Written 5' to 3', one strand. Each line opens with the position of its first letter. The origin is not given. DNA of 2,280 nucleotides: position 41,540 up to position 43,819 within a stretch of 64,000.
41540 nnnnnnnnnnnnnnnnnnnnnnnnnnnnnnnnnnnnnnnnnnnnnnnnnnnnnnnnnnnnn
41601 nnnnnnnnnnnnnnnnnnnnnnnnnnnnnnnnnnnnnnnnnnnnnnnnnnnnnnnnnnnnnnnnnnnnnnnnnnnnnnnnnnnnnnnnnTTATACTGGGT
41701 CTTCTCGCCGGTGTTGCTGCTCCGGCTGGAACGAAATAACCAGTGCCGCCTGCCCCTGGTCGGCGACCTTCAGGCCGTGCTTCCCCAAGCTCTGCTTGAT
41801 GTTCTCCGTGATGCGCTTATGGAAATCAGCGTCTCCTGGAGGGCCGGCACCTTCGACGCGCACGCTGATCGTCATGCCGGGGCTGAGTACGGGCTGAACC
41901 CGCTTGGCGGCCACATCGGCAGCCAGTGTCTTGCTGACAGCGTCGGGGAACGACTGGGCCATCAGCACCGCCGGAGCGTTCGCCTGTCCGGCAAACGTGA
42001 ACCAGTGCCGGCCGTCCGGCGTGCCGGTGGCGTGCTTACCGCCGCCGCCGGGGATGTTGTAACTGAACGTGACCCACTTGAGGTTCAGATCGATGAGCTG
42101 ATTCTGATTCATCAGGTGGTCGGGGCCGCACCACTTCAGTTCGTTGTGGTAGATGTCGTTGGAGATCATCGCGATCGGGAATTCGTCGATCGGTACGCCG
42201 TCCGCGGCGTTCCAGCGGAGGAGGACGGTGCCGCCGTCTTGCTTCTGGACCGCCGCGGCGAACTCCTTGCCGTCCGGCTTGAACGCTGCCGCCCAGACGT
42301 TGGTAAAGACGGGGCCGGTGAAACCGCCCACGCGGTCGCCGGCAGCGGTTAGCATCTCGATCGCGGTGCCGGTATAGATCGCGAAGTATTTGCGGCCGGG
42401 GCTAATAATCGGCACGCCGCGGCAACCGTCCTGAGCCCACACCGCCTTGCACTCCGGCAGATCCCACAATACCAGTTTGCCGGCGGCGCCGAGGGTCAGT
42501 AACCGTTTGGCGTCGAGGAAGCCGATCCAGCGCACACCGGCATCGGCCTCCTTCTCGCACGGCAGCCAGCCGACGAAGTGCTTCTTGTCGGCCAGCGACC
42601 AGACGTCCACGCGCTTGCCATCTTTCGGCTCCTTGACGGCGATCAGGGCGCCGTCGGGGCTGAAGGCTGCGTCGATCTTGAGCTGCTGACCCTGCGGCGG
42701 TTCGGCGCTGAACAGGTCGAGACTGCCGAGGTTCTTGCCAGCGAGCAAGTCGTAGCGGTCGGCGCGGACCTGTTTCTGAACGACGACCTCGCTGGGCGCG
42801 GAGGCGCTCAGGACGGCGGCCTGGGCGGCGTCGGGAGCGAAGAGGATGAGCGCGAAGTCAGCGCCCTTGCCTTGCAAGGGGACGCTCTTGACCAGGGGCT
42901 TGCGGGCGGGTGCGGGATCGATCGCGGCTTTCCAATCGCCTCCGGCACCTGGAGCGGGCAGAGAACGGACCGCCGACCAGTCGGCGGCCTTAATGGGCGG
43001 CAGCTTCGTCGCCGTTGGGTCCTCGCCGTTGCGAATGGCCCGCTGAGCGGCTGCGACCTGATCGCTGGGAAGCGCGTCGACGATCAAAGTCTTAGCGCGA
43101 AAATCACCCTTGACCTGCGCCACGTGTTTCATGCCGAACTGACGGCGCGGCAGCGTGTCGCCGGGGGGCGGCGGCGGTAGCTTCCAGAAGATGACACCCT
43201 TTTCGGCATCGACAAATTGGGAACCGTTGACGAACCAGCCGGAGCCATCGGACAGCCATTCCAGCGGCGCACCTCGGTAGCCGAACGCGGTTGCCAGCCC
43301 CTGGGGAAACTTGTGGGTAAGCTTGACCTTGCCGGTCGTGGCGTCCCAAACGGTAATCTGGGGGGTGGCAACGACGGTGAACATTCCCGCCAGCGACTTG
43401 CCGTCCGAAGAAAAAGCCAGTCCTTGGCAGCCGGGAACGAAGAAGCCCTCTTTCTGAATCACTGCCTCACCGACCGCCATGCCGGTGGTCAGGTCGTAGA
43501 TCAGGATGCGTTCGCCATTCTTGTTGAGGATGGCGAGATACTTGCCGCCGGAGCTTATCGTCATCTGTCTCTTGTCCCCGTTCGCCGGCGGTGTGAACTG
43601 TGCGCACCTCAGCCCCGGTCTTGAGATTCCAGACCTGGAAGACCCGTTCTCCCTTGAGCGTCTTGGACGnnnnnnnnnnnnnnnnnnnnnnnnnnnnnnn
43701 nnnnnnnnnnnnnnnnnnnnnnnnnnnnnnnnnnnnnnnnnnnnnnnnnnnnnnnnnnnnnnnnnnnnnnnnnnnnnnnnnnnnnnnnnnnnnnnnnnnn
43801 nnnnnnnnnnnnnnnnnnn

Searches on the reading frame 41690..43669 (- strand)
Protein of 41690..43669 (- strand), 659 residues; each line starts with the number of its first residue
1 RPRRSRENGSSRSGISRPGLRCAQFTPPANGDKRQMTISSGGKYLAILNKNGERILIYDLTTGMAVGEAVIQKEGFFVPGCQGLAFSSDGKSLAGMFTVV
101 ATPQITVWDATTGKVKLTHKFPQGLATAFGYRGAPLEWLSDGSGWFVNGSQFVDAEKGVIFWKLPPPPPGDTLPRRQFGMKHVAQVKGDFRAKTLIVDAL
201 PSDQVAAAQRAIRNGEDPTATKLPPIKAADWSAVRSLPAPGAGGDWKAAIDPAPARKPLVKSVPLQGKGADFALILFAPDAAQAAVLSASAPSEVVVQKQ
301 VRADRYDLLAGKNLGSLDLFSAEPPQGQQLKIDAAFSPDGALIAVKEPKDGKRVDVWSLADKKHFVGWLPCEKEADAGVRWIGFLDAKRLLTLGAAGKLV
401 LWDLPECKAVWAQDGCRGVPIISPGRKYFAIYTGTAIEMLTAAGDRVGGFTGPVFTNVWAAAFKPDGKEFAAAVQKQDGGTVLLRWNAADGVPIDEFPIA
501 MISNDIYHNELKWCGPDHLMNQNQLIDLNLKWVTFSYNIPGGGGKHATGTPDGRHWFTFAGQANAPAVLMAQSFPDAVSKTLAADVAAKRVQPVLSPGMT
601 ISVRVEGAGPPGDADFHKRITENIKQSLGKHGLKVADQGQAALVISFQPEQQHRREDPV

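Call 23: search_protein_families(library=pfam, proteins=[window:41690-43669:-], max_evalue=0.001)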
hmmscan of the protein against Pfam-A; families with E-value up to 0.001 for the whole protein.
window:41690-43669:- (659 aa): 1 family
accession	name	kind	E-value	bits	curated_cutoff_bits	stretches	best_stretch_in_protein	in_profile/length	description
PF25174.1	Beta-prop_THOC3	-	7.1e-06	25.7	305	0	330-413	90-167/272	THOC3 beta-propeller domain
